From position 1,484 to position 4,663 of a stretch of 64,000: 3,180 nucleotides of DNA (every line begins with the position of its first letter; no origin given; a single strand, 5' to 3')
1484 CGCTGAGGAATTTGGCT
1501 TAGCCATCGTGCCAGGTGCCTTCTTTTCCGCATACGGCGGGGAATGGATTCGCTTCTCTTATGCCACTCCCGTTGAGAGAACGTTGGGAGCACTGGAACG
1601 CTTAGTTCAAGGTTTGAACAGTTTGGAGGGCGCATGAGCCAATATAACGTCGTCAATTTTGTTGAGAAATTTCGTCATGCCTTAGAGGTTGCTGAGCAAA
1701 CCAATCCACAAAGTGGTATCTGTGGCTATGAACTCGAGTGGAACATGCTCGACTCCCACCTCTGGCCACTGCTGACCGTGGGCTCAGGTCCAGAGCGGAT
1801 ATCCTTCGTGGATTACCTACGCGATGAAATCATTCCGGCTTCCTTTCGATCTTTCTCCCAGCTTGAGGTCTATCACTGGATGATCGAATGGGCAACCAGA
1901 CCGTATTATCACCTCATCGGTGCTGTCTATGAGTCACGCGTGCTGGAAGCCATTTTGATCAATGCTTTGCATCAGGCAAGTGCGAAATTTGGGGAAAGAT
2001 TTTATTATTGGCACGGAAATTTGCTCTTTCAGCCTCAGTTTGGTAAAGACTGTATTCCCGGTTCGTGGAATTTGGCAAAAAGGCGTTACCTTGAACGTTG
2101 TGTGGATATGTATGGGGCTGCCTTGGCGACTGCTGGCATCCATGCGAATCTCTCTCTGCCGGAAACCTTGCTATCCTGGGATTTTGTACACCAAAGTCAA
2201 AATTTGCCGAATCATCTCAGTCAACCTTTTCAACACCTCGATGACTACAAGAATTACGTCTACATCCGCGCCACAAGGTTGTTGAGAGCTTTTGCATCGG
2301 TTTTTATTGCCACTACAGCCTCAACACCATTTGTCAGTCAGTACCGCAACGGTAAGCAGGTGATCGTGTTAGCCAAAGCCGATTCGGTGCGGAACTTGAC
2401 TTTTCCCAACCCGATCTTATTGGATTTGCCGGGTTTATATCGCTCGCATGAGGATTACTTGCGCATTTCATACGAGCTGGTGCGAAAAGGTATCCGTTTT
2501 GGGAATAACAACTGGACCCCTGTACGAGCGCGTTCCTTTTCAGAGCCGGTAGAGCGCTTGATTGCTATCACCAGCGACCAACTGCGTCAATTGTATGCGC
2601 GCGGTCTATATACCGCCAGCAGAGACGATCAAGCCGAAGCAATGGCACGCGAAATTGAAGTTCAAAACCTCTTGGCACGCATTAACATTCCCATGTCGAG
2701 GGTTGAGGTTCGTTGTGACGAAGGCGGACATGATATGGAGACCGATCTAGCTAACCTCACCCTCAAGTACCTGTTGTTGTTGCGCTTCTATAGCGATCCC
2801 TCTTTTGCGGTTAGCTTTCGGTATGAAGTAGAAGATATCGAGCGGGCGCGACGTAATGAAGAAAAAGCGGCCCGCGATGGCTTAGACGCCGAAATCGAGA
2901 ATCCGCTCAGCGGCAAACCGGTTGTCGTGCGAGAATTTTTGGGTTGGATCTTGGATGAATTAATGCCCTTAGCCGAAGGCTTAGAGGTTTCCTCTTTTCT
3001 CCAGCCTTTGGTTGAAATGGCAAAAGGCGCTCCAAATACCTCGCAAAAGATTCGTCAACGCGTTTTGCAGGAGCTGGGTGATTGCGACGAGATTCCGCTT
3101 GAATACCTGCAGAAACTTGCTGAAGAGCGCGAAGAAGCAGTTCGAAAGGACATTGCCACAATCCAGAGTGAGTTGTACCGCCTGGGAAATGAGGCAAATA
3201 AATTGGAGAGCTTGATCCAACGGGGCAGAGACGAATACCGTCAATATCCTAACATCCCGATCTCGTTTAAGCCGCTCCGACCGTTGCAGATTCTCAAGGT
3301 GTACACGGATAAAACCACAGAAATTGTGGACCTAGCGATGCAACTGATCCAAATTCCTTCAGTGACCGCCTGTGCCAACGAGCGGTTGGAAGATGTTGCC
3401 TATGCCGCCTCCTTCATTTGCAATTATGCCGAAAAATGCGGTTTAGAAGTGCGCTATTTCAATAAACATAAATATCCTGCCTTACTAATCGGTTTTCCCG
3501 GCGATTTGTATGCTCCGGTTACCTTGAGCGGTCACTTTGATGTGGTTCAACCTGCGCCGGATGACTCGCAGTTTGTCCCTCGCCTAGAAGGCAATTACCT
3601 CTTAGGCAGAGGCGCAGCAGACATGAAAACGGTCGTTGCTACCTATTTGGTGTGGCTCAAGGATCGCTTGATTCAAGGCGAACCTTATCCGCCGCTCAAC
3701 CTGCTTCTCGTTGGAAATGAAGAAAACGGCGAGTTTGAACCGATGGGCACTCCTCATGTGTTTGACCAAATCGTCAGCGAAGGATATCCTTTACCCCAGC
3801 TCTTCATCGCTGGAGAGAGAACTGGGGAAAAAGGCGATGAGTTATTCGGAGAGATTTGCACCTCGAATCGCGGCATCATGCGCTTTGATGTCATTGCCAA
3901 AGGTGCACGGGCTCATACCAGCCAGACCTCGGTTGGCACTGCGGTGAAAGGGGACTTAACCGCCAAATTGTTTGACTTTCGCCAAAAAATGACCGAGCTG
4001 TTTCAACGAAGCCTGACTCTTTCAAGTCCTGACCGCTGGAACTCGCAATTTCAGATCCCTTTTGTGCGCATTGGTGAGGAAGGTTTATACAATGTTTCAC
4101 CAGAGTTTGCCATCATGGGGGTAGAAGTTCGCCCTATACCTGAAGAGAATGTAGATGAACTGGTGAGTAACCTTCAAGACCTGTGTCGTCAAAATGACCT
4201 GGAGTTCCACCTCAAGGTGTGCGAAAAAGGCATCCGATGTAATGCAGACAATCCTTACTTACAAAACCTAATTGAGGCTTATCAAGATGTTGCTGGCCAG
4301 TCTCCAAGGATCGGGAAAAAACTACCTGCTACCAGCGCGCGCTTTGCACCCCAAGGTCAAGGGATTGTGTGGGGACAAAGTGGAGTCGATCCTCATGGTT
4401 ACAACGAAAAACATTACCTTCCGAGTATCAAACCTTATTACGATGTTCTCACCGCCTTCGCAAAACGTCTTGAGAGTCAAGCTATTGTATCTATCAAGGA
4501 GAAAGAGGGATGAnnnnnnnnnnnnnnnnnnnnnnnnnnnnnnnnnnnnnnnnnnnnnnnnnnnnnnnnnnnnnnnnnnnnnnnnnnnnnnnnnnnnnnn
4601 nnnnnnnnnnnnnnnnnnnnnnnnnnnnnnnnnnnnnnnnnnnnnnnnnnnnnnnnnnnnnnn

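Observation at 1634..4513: Unusual single-polypeptide fusion of a GshA-like amide ligase domain and an M20 amidohydrolase domain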

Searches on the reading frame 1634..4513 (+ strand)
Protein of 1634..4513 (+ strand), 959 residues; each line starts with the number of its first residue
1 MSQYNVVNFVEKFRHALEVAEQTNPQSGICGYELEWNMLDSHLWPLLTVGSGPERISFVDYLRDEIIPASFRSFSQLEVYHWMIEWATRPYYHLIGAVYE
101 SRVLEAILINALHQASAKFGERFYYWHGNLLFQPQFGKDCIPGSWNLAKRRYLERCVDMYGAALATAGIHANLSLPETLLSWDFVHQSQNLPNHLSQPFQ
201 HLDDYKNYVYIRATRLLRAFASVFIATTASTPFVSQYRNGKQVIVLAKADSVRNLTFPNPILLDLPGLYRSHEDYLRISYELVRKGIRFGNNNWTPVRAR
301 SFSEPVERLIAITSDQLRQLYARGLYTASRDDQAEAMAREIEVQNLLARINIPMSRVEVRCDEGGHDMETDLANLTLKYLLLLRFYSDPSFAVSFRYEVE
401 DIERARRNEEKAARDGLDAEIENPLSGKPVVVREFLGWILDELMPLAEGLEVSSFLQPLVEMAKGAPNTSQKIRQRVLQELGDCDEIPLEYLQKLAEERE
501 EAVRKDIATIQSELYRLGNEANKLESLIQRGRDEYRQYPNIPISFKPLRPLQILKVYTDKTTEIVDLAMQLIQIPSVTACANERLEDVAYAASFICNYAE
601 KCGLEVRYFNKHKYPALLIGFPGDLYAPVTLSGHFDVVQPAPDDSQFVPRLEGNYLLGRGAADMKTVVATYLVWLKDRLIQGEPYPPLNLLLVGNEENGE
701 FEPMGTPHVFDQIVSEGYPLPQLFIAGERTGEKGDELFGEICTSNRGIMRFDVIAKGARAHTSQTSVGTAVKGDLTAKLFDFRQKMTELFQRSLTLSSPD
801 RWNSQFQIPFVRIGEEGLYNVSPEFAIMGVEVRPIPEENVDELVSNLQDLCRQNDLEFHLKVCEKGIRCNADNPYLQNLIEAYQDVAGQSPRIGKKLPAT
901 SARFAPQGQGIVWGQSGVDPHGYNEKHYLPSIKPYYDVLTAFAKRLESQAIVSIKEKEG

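Call 4: search_protein_families(library=pfam, proteins=[window:1634-4513:+], max_evalue=0.01)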
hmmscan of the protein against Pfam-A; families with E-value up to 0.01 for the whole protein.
window:1634-4513:+ (959 aa): 2 families
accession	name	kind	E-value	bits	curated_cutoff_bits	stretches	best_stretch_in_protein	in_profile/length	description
PF01546.33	Peptidase_M20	-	7.1e-16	59.2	24.6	1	631-944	2-205/206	Peptidase family M20/M25/M40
PF07687.19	M20_dimer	-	0.00062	20.1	21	1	744-856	2-104/107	Peptidase dimerisation domain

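Call 5: search_protein_families(library=ncbifam, proteins=[window:1634-4513:+], max_evalue=0.01)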
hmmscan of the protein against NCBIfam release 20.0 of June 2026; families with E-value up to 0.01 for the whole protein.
window:1634-4513:+ (959 aa): 29 families (the best 25 are shown)
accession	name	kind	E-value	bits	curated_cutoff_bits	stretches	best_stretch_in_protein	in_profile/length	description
NF006399.0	PRK08651.1-2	equivalog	1.4e-23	83.6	381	1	562-943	4-401/405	succinyl-diaminopimelate desuccinylase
TIGR01910.1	DapE-ArgE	subfamily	8.3e-23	81.2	217.6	1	565-937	1-372/373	ArgE/DapE family deacylase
NF009557.0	PRK13009.1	equivalog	2.9e-21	76.1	284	1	562-945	3-373/377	succinyl-diaminopimelate desuccinylase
NF005710.0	PRK07522.1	subfamily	3e-16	59.6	412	1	560-854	6-286/391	acetylornithine deacetylase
TIGR01246.1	dapE_proteo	equivalog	5.4e-15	55.3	361.8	1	565-938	2-362/370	succinyl-diaminopimelate desuccinylase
NF006365.0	PRK08588.1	subfamily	2.4e-14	53.4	289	1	598-900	36-330/383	succinyl-diaminopimelate desuccinylase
TIGR01900.1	dapE-gram_pos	equivalog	9.2e-14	51.1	304.2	1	627-887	58-293/351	succinyl-diaminopimelate desuccinylase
NF005913.0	PRK07906.1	subfamily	3.4e-12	45.7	382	1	558-700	11-159/442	hypothetical protein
NF006400.0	PRK08651.1-3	equivalog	1.1e-10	40.9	374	1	626-892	83-349/410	succinyl-diaminopimelate desuccinylase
TIGR01892.1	AcOrn-deacetyl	equivalog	1.5e-10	40.7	297.7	1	570-862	5-283/365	acetylornithine deacetylase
NF010589.0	PRK13983.1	equivalog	1.2e-09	37.6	333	1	553-927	5-390/409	M20 family metallo-hydrolase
NF006326.0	PRK08554.1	equivalog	2.3e-09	36.6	354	1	557-729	4-172/446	peptidase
NF005914.0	PRK07907.1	subfamily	7.7e-08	31.6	300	1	561-699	17-161/456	hypothetical protein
NF006596.0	PRK09133.1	subfamily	3e-07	29.4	349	1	605-701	79-181/474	hypothetical protein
NF006053.0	PRK08201.1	equivalog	6.6e-07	28.6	441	1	560-773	12-224/458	dipeptidase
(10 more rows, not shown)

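Call 7: find_homologous_proteins(query=window:1634-4510:+)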
Query window:1634-4510:+ (959 aa): 1572 proteins with E <= 0.001 among 8000 candidates; the best 120 are listed.
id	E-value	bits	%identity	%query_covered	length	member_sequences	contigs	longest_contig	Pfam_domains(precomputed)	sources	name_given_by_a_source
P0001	0.0e+0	2192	99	100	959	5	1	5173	PF01546.34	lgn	-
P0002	0.0e+0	2003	88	100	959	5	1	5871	PF01546.34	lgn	-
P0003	0.0e+0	1998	89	100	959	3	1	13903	PF01546.34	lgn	-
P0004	0.0e+0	1996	89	100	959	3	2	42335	PF01546.34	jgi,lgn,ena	-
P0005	0.0e+0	1990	88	100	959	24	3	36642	PF01546.34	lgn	-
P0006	0.0e+0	1976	87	100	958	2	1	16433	PF01546.34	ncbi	-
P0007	0.0e+0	1976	87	100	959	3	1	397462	PF01546.34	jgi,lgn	jgi:succinyl-diaminopimelate desuccinylase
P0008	0.0e+0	1944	86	100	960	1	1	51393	PF01546.34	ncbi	ncbi:MAG: hypothetical protein Kow0088_08490 [Anaerolineales bacterium]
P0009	0.0e+0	1699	76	99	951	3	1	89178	PF01546.34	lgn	-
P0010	0.0e+0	1680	74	99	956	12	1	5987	PF01546.34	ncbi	-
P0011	0.0e+0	1658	74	99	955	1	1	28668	PF01546.34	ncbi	ncbi:MAG: M20 family metallopeptidase [Anaerolineales bacterium]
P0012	0.0e+0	1645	73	99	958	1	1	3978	PF01546.34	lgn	-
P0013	0.0e+0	1628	72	99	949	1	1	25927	PF01546.34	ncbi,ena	-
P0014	0.0e+0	1465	85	77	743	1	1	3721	PF01546.34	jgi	-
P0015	0.0e+0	1298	60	99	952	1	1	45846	PF01546.34,PF04107.19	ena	-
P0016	0.0e+0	1292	60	99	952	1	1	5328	PF01546.34,PF04107.19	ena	-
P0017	0.0e+0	1289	60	99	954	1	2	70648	PF01546.34,PF04107.19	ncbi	-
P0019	0.0e+0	1288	60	97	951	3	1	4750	PF01546.34,PF04107.19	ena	-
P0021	0.0e+0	1283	59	99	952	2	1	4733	PF01546.34,PF04107.19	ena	-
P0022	0.0e+0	1282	60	99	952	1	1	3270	PF01546.34,PF04107.19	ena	-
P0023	0.0e+0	1279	59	99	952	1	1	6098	PF01546.34,PF04107.19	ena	-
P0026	0.0e+0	1274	59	98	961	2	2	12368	PF01546.34,PF04107.19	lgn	-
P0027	0.0e+0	1273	59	99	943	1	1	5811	PF01546.34,PF04107.19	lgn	-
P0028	0.0e+0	1273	59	98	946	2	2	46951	PF01546.34,PF04107.19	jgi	jgi:succinyl-diaminopimelate desuccinylase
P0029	0.0e+0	1272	60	98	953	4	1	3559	PF01546.34,PF04107.19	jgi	-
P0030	0.0e+0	1272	59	98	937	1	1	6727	PF01546.34,PF04107.19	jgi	jgi:acetylornithine deacetylase/succinyl-diaminopimelate desuccinylase-like protein/gamma-glutamyl:c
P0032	0.0e+0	1271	59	98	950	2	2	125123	PF01546.34,PF04107.19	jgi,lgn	-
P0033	0.0e+0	1271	59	98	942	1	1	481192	PF01546.34,PF04107.19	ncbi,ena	-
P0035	0.0e+0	1268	59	99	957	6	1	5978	PF01546.34,PF04107.19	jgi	jgi:acetylornithine deacetylase/succinyl-diaminopimelate desuccinylase-like protein/gamma-glutamyl:c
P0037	0.0e+0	1265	59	99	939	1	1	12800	PF01546.34,PF04107.19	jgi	jgi:succinyl-diaminopimelate desuccinylase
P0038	0.0e+0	1264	59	98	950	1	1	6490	PF01546.34,PF04107.19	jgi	jgi:succinyl-diaminopimelate desuccinylase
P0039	0.0e+0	1263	59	99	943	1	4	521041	PF01546.34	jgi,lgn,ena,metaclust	metaclust:\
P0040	0.0e+0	1263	59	100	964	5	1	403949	PF01546.34,PF07687.20,PF04107.19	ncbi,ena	-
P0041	0.0e+0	1263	59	98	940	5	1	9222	PF01546.34,PF04107.19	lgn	-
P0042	0.0e+0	1263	58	98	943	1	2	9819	PF01546.34,PF04107.19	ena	-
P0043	0.0e+0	1263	58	98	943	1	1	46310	PF01546.34,PF04107.19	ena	-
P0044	0.0e+0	1262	59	98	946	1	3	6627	PF01546.34,PF07687.20,PF04107.19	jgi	-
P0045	0.0e+0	1261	58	98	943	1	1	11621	PF01546.34,PF04107.19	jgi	jgi:succinyl-diaminopimelate desuccinylase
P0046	0.0e+0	1260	59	98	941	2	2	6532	PF01546.34,PF04107.19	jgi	jgi:succinyl-diaminopimelate desuccinylase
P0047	0.0e+0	1260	58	98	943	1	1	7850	PF01546.34,PF04107.19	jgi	jgi:succinyl-diaminopimelate desuccinylase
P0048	0.0e+0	1260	58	98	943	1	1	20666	PF01546.34,PF04107.19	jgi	jgi:succinyl-diaminopimelate desuccinylase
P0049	0.0e+0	1259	59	98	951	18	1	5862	PF01546.34,PF04107.19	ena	-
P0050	0.0e+0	1258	59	98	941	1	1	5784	PF01546.34,PF04107.19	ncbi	-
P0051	0.0e+0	1257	59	99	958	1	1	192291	PF01546.34,PF07687.20,PF04107.19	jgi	-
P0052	0.0e+0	1256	59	99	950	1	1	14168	PF01546.34,PF04107.19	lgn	-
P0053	0.0e+0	1255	58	98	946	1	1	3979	PF01546.34,PF04107.19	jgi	jgi:succinyl-diaminopimelate desuccinylase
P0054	0.0e+0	1255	59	99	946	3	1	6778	PF01546.34,PF04107.19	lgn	-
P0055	0.0e+0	1255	58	99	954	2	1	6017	PF01546.34,PF04107.19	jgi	jgi:succinyl-diaminopimelate desuccinylase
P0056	0.0e+0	1254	58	98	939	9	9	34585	PF01546.34,PF04107.19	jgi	jgi:succinyl-diaminopimelate desuccinylase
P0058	0.0e+0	1254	59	98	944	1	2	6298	PF01546.34,PF04107.19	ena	-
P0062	0.0e+0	1251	58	98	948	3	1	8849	PF01546.34,PF04107.19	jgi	jgi:succinyl-diaminopimelate desuccinylase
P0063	0.0e+0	1251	58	98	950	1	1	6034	PF01546.34,PF04107.19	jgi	-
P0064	0.0e+0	1251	58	98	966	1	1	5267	PF01546.34,PF04107.19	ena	-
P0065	0.0e+0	1250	59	98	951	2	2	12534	PF01546.34,PF04107.19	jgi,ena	-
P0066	0.0e+0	1250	59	98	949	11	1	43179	PF01546.34,PF04107.19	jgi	-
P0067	0.0e+0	1250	58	99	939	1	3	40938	PF01546.34,PF04107.19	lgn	-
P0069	0.0e+0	1247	58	98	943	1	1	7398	PF01546.34,PF04107.19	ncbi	-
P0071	0.0e+0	1247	58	98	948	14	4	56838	PF01546.34,PF04107.19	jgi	jgi:succinyl-diaminopimelate desuccinylase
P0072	0.0e+0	1247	58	98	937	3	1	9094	PF01546.34,PF04107.19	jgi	-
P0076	0.0e+0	1246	58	99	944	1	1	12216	PF01546.34,PF07687.20,PF04107.19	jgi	jgi:succinyl-diaminopimelate desuccinylase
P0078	0.0e+0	1245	58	99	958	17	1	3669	PF01546.34,PF04107.19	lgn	-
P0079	0.0e+0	1245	59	99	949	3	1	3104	PF01546.34,PF04107.19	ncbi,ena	-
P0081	0.0e+0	1244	58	99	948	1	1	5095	PF01546.34,PF04107.19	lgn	-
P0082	0.0e+0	1244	58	99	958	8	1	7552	PF01546.34,PF04107.19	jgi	jgi:succinyl-diaminopimelate desuccinylase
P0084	0.0e+0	1243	58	99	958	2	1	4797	PF01546.34,PF04107.19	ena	-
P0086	0.0e+0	1242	58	98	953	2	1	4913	PF01546.34,PF04107.19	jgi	-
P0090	0.0e+0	1240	58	98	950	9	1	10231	PF01546.34,PF04107.19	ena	-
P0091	0.0e+0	1240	58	98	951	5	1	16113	PF01546.34,PF04107.19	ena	-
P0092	0.0e+0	1239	58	98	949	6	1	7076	PF01546.34,PF04107.19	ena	-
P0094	0.0e+0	1238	58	99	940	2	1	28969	PF01546.34,PF04107.19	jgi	-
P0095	0.0e+0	1238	59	98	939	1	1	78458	PF01546.34,PF04107.19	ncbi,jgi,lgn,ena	-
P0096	0.0e+0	1237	57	99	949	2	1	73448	PF01546.34,PF04107.19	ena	-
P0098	0.0e+0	1236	56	98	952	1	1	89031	PF01546.34,PF04107.19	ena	-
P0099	0.0e+0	1236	58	98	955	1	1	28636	PF01546.34,PF04107.19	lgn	-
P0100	0.0e+0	1236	57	98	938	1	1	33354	PF01546.34,PF04107.19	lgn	-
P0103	0.0e+0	1236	58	98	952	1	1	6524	PF01546.34,PF04107.19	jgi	jgi:acetylornithine deacetylase/succinyl-diaminopimelate desuccinylase-like protein/gamma-glutamyl:c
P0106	0.0e+0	1235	57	99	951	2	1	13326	PF01546.34,PF04107.19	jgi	jgi:succinyl-diaminopimelate desuccinylase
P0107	0.0e+0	1235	57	98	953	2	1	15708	PF01546.34,PF04107.19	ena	-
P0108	0.0e+0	1235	58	98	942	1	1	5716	PF01546.34,PF04107.19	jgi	jgi:succinyl-diaminopimelate desuccinylase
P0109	0.0e+0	1234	57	99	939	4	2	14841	PF01546.34,PF04107.19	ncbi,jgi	-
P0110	0.0e+0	1234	58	98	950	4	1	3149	PF01546.34,PF04107.19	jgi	-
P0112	0.0e+0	1234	58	98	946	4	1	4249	PF01546.34,PF04107.19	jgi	jgi:succinyl-diaminopimelate desuccinylase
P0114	0.0e+0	1232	57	99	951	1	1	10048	PF01546.34,PF04107.19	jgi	jgi:succinyl-diaminopimelate desuccinylase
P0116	0.0e+0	1232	57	98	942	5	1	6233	PF01546.34,PF04107.19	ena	-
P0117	0.0e+0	1232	57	99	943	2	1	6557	PF01546.34,PF04107.19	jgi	jgi:succinyl-diaminopimelate desuccinylase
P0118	0.0e+0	1231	58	99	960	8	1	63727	PF01546.34,PF04107.19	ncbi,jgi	jgi:succinyl-diaminopimelate desuccinylase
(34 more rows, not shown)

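Call 9: find_encoding_contigs(protein=P0033, flank=8000, max_places=2)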
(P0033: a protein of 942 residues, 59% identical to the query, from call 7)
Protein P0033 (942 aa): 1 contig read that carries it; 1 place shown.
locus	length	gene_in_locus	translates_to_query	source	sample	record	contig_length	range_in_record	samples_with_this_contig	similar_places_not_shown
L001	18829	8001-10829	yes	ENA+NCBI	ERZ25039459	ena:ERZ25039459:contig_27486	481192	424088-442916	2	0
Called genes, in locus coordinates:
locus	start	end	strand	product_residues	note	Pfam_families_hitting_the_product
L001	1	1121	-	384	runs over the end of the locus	PF00266:Aminotran_5, PF01212:Beta_elim_lyase (weak)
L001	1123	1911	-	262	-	PF00756:Esterase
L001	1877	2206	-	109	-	-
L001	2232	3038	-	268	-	PF02655:ATP-grasp_3 (weak), PF02786:CPSase_L_D2 (faint)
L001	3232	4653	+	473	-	PF02878:PGM_PMM_I, PF02879:PGM_PMM_II, PF02880:PGM_PMM_III, PF00408:PGM_PMM_IV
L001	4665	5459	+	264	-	PF01026:TatD_DNase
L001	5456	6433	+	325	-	PF00348:polyprenyl_synt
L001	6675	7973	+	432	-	PF00155:Aminotran_1_2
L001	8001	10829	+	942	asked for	PF04107:GCS2, PF01546:Peptidase_M20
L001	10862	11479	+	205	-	PF01810:LysE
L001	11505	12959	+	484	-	PF00696:AA_kinase, PF22468:ACT_9, PF13840:ACT_7, PF01842:ACT (weak), PF22468:ACT_9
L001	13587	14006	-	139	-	-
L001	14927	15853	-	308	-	PF00582:Usp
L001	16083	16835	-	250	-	PF12146:Hydrolase_4 (weak), PF00561:Abhydrolase_1 (weak)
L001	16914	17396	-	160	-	PF02663:FmdE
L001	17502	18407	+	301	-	PF01609:DDE_Tnp_1, PF13612:DDE_Tnp_1_3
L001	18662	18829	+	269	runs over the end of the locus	PF00890:FAD_binding_2 (faint), PF01134:GIDA, PF01266:DAO, PF07992:Pyr_redox_2 (faint), PF12831:FAD_oxidored, PF13450:NAD_binding_8 (weak)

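Call 10: find_encoding_contigs(protein=P0040, flank=8000, max_places=2)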
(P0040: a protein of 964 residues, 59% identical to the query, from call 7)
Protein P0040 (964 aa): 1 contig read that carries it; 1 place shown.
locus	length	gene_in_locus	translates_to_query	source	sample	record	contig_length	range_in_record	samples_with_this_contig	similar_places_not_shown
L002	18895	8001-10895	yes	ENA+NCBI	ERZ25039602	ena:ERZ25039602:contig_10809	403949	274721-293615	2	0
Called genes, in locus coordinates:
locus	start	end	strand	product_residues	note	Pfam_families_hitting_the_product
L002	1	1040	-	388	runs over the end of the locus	PF00266:Aminotran_5, PF01212:Beta_elim_lyase (weak)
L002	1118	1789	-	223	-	PF00756:Esterase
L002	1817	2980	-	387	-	PF13535:ATP-grasp_4 (weak)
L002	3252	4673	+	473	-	PF02878:PGM_PMM_I, PF02879:PGM_PMM_II, PF02880:PGM_PMM_III, PF00408:PGM_PMM_IV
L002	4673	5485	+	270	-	PF01026:TatD_DNase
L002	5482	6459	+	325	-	PF00348:polyprenyl_synt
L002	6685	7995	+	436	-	PF00155:Aminotran_1_2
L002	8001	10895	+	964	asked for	PF04107:GCS2 (weak), PF01546:Peptidase_M20, PF07687:M20_dimer (weak)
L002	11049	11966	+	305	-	PF00892:EamA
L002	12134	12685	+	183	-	-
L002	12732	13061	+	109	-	PF00112:Peptidase_C1 (weak)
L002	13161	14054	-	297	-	PF02574:S-methyl_trans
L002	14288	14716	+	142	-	PF00903:Glyoxalase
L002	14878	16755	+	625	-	PF01268:FTHFS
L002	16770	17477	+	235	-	PF07796:DUF1638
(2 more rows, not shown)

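Call 11: find_encoding_contigs(protein=P0039, flank=8000, max_places=2)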
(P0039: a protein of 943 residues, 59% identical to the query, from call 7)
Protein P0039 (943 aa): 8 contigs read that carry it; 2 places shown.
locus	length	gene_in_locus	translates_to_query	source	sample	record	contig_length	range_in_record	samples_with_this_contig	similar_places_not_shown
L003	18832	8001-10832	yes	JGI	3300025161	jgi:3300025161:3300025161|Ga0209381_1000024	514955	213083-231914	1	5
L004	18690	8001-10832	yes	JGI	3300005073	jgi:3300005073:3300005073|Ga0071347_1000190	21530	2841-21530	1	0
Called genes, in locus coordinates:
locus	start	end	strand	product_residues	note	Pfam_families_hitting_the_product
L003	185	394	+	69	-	PF00313:CSD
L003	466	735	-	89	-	-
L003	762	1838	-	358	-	PF03054:tRNA_Me_trans, PF20259:tRNA_Me_trans_M, PF20258:tRNA_Me_trans_C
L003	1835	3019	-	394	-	PF00266:Aminotran_5, PF01212:Beta_elim_lyase (weak)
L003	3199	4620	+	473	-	PF02878:PGM_PMM_I, PF02879:PGM_PMM_II, PF02880:PGM_PMM_III, PF00408:PGM_PMM_IV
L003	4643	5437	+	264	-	PF01026:TatD_DNase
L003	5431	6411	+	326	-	PF00348:polyprenyl_synt, PF00441:Acyl-CoA_dh_1 (faint)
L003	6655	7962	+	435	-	PF00155:Aminotran_1_2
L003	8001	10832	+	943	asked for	PF01546:Peptidase_M20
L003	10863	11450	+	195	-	PF01810:LysE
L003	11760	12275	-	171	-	-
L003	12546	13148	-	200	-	PF01476:LysM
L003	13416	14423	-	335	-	PF03372:Exo_endo_phos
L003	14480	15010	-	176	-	PF01066:CDP-OH_P_transf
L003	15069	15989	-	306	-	PF00582:Usp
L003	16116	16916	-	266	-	PF02230:Abhydrolase_2 (faint), PF00561:Abhydrolase_1, PF12146:Hydrolase_4, PF12697:Abhydrolase_6, PF08386:Abhydrolase_4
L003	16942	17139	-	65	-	PF02416:TatA_B_E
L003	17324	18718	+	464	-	PF00890:FAD_binding_2 (weak), PF01134:GIDA, PF01266:DAO, PF03486:HI0933_like (faint), PF12831:FAD_oxidored (weak), PF13450:NAD_binding_8 (weak)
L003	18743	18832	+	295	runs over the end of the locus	PF04389:Peptidase_M28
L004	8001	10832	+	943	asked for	PF01546:Peptidase_M20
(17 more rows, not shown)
